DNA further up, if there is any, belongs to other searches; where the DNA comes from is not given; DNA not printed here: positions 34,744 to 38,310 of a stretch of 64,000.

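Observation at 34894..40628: Paired cyclic-nucleotide writer and reader: cyclase-AAA-TPR protein next to a cNMP-binding SARP/BTAD regulator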

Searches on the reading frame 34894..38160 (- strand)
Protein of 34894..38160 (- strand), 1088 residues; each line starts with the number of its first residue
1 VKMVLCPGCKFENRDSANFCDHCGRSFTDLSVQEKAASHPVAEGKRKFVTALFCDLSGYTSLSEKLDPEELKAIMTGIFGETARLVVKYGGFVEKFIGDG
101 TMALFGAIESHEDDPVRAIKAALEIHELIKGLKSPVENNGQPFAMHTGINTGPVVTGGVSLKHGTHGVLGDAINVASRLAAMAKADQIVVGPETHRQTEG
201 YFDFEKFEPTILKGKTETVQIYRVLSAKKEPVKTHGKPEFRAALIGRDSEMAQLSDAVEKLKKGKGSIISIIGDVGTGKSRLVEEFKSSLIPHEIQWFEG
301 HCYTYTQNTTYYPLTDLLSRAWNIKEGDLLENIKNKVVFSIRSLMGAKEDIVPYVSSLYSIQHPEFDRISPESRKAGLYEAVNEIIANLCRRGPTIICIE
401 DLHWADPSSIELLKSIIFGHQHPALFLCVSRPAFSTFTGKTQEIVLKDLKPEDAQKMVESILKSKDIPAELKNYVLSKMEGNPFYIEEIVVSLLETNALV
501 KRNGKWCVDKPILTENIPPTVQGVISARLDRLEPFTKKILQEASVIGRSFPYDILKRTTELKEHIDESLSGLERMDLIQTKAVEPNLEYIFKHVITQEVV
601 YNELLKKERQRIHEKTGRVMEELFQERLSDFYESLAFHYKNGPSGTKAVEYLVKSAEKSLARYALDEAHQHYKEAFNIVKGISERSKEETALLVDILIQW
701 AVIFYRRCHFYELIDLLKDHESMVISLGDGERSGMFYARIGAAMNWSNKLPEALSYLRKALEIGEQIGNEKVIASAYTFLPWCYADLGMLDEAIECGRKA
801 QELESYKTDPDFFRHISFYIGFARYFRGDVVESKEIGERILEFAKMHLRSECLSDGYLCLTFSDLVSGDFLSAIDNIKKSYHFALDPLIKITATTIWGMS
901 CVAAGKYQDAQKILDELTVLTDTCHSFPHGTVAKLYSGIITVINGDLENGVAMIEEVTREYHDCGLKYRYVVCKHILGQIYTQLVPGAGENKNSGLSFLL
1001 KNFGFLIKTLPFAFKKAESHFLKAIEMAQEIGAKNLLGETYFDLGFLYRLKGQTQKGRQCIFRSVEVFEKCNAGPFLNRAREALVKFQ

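Call 4: search_protein_families(library=pfam, proteins=[window:34894-38160:-], max_evalue=0.01)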
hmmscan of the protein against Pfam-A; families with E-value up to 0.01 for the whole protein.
window:34894-38160:- (1088 aa): 10 families
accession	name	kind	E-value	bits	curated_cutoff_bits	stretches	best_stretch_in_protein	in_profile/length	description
PF00211.25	Guanylate_cyc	-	1.4e-21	77.4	21.9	1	47-218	7-176/183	Adenylate and Guanylate cyclase catalytic domain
PF13191.12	AAA_16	-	6.9e-21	75.9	32.6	1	244-417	2-156/167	AAA ATPase domain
PF13424.12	TPR_12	-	2e-15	57.2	30.1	2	739-802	8-73/77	Tetratricopeptide repeat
PF07719.23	TPR_2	-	4e-07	30.1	27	0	782-804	9-31/34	Tetratricopeptide repeat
PF17874.7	TPR_MalT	-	2.7e-05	24.1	45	0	748-803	136-190/336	MalT-like TPR region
PF00515.34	TPR_1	-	7.1e-05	22.9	27.8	0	783-804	10-31/34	Tetratricopeptide repeat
PF13401.12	AAA_22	-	0.00028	21.6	27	1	266-416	5-107/130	AAA domain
PF13181.12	TPR_8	-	0.00035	21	25.7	0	775-804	2-31/34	Tetratricopeptide repeat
PF12773.13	DZR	-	0.00081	20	27.3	1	6-27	1-22/45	Double zinc ribbon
PF13248.11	Zn_ribbon_3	-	0.0067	16.3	27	0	3-24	2-23/26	zinc-ribbon domain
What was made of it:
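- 34894..38160 (-): Sensor cyclase, 1088 aa from the GTG at 38160 (1086 aa from the ATG at 38154). Layout: Zn ribbon, class III cyclase homology domain, AAA_16 STAND ATPase, TPR. Pfam hits (call 4).
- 36910..37431 (-): AAA_16 STAND-type P-loop ATPase, aa 244-417. Walker A is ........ (273-280). Walker B is ICIED (397-401). Pfam, 75.9 bits against a cut-off of 32.6 (call 4).
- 34897..35952 (-): C-terminal TPR region, about aa 737-1088. Presumed sensor or protein-interaction part. TPR_2, TPR_MalT and TPR_1 match below their cut-offs (call 4).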

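Call 5: search_protein_families(library=ncbifam, proteins=[window:34894-38160:-], max_evalue=0.01)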
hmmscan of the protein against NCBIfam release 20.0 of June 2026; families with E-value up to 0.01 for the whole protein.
window:34894-38160:- (1088 aa): 5 families
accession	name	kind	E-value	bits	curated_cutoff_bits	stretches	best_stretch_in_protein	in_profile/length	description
TIGR03903.1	TOMM_kin_cyc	equivalog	1.6e-77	261.5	705.75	1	42-701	281-943/1267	TOMM system kinase/cyclase fusion protein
NF053520.1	HK_Porph_FimS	equivalog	2.3e-05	22.9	600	1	737-803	207-273/618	sensor histidine kinase FimS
NF011149.0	PRK14559.1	equivalog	0.00031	19.6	374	1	3-35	1-33/642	serine/threonine phosphatase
NF058541.1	SusR_regulator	equivalog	0.0032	16.7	480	0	752-995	60-305/515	SusR family glycan utilization regulator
NF053617.1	SARPRegAfsRStmc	equivalog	0.0034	15.4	1430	0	857-984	739-869/986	SARP-family global regulator AfsR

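Call 20: find_homologous_proteins(query=window:34894-38160:-)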
Query window:34894-38160:- (1088 aa): 6570 proteins with E <= 0.001 among 8000 candidates; the best 120 are listed.
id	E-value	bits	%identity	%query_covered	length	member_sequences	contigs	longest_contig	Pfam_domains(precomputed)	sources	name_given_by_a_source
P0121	0.0e+0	2490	100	100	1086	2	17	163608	PF13424.13,PF00211.26,PF07719.24,PF13191.13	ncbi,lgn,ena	-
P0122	0.0e+0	1781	69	100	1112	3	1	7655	PF13240.12,PF12773.14,PF00515.35,PF13424.13,PF00211.26,PF13181.13,PF13248.12,PF07719.24,PF13191.13,PF13374.13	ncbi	ncbi:MAG: adenylate/guanylate cyclase domain-containing protein [Syntrophaceae bacterium]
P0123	0.0e+0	1716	65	100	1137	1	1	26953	PF13240.12,PF12773.14,PF00515.35,PF13424.13,PF13428.13,PF00211.26,PF13181.13,PF13248.12,PF07719.24,PF13191.13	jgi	-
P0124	0.0e+0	1434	57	99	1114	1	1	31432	PF13240.12,PF12773.14,PF13424.13,PF00211.26,PF13248.12,PF13191.13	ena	-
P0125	0.0e+0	1412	57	99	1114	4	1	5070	PF13240.12,PF12773.14,PF24463.2,PF13424.13,PF00211.26,PF07719.24,PF13191.13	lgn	-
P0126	0.0e+0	1397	57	99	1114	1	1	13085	PF13240.12,PF17874.8,PF12773.14,PF13424.13,PF13401.13,PF00211.26,PF13181.13,PF07719.24,PF13191.13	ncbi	-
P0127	0.0e+0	1372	55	100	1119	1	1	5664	PF12773.14,PF00515.35,PF13424.13,PF00211.26,PF13181.13,PF07719.24,PF13191.13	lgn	-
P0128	0.0e+0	1275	53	100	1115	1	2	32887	PF13240.12,PF17874.8,PF12773.14,PF13424.13,PF00211.26,PF07719.24,PF13191.13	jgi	jgi:class 3 adenylate cyclase/tetratricopeptide (TPR) repeat protein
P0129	0.0e+0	1273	52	99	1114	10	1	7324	PF13240.12,PF17874.8,PF12773.14,PF13424.13,PF00211.26,PF07719.24,PF13191.13,PF13374.13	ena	-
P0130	0.0e+0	1243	52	99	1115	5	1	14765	PF13240.12,PF17874.8,PF12773.14,PF24463.2,PF13424.13,PF00211.26,PF13248.12,PF07719.24,PF13191.13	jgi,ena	-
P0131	0.0e+0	1237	51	99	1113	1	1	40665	PF13240.12,PF12773.14,PF13424.13,PF00211.26,PF07719.24,PF13191.13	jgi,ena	-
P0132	0.0e+0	1229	51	99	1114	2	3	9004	PF13240.12,PF17874.8,PF12773.14,PF00515.35,PF13424.13,PF13428.13,PF00211.26,PF07719.24,PF13191.13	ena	-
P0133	0.0e+0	1221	52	99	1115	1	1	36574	PF17874.8,PF12773.14,PF00515.35,PF13424.13,PF00211.26,PF13181.13,PF07719.24,PF13191.13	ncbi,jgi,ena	ncbi:MAG: adenylate/guanylate cyclase domain-containing protein [Syntrophales bacterium]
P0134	0.0e+0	1210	50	100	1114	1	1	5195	PF14559.13,PF13240.12,PF17874.8,PF12773.14,PF13424.13,PF00211.26,PF13181.13,PF07719.24,PF13191.13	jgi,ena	-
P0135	0.0e+0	1200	50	100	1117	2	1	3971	PF13240.12,PF17874.8,PF12773.14,PF00515.35,PF13424.13,PF00211.26,PF13181.13,PF13248.12,PF07719.24,PF13191.13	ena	-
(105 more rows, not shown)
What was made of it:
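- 34894..38160 (-): More than 6500 homologues of the same architecture (call 20).
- Checked: The database call for the cyclase starts at the ATG at 38154, giving 1086 aa (call 20).
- The cyclase family is very large (call 20), so trans-acting cyclases are likely and a private circuit is unproven. The cyclase family has more than 6500 members (call 20).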

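Call 38: find_encoding_contigs(protein=P0123, flank=10000, max_places=1)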
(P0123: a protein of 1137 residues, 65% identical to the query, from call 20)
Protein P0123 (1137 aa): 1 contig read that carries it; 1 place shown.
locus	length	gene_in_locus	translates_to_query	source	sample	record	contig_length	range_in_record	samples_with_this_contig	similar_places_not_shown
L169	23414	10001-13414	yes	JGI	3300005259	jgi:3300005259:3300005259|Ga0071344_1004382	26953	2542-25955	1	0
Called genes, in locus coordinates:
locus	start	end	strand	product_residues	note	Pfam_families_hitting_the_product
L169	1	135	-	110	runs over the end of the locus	PF01740:STAS, PF13466:STAS_2 (weak)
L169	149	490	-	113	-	PF01740:STAS, PF13466:STAS_2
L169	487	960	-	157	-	PF13581:HATPase_c_2, PF02518:HATPase_c (weak)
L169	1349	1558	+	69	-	PF04024:PspC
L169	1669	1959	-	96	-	-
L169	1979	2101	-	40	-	-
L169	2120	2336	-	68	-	-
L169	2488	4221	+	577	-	PF01590:GAF, PF13185:GAF_2, PF13492:GAF_3, PF01590:GAF (weak), PF07228:SpoIIE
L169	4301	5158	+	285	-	PF00027:cNMP_binding, PF00196:GerE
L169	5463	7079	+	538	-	PF02310:B12-binding, PF04055:Radical_SAM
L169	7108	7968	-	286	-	PF00027:cNMP_binding, PF00196:GerE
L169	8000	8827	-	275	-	-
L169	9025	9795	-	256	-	-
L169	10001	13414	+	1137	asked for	PF12773:DZR, PF13240:Zn_Ribbon_1 (faint), PF13248:Zn_ribbon_3 (faint), PF00211:Guanylate_cyc, PF13428:TPR_14 (faint), PF00515:TPR_1 (faint), PF13191:AAA_16, PF07719:TPR_2 (faint), +2 more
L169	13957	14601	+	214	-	PF04542:Sigma70_r2, PF08281:Sigma70_r4_2, PF04545:Sigma70_r4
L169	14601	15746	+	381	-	PF13490:zf-HC2, PF10039:DUF2275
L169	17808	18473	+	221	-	-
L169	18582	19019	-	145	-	PF07238:PilZ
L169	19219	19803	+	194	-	PF07670:Gate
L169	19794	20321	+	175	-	PF07670:Gate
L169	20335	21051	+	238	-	PF13230:GATase_4, PF13522:GATase_6 (faint)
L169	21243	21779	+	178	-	PF13091:PLDc_2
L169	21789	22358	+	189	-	PF13628:DUF4142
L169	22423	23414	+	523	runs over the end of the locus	PF01946:Thi4 (weak), PF00890:FAD_binding_2, PF01266:DAO, PF03486:HI0933_like (faint), PF07992:Pyr_redox_2 (faint), PF12831:FAD_oxidored, PF13450:NAD_binding_8 (weak)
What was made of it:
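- Where the cyclase module lacks the SARP (L169), it has other cNMP-binding transcription factors instead (call 38).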

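Call 39: find_encoding_contigs(protein=P0122, flank=10000, max_places=1)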
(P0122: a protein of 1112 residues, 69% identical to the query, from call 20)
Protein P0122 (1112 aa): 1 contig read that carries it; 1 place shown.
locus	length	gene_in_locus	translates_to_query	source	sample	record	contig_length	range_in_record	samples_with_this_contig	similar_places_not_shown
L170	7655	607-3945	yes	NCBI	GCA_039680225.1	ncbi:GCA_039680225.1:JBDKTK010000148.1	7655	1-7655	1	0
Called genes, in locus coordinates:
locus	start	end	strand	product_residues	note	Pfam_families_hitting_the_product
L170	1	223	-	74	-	?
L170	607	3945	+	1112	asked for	PF12773:DZR, PF13240:Zn_Ribbon_1 (faint), PF13248:Zn_ribbon_3 (faint), PF00211:Guanylate_cyc, PF13181:TPR_8 (faint), PF13191:AAA_16, PF00515:TPR_1 (faint), PF13424:TPR_12 (weak), +2 more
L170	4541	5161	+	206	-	PF07638:Sigma70_ECF (faint), PF04542:Sigma70_r2, PF08281:Sigma70_r4_2, PF04545:Sigma70_r4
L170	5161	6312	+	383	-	PF13490:zf-HC2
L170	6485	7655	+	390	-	PF13757:VIT_2, PF08487:VIT, PF13519:VWA_2 (weak)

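Call 42: search_protein_families(library=padloc, proteins=[window:34894-38160:-], max_evalue=0.01)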
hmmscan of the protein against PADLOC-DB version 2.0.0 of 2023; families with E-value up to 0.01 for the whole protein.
window:34894-38160:- (1088 aa): 13 families
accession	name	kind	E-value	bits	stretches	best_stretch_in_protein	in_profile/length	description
PDLC00734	PycC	-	6.6e-13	46.5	1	45-180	186-321/374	Pycsar cyclase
PDLC02367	PycC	-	8.8e-13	46.2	1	49-202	44-196/226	-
PDLC02370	PycC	-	1e-12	46.1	1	45-198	78-238/340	-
PDLC02369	PycC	-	5e-11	40.6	1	47-194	45-187/248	-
PDLC00764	PycC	-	4.3e-09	33.8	1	44-140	90-187/449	Pycsar cyclase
PDLC00766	PycC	-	7.6e-08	30.1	1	49-199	44-196/232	Pycsar cyclase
PDLC00765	PycC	-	8.5e-08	29.7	1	49-199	258-413/477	Pycsar cyclase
PDLC00767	PycC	-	1.2e-07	29.3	1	46-152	90-199/337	Pycsar cyclase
PDLC00763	PycC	-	5.5e-06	24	1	49-191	54-200/268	Pycsar cyclase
PDLC02368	PycC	-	0.00055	17.6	1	43-193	39-195/234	-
PDLC00761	PycC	-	0.00055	16.9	1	48-150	105-210/438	Pycsar cyclase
PDLC02366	PycC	-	0.0066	13.4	0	38-199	267-434/486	-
PDLC00137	GajB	-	0.0074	13.1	0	559-660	508-605/679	UrvD helicase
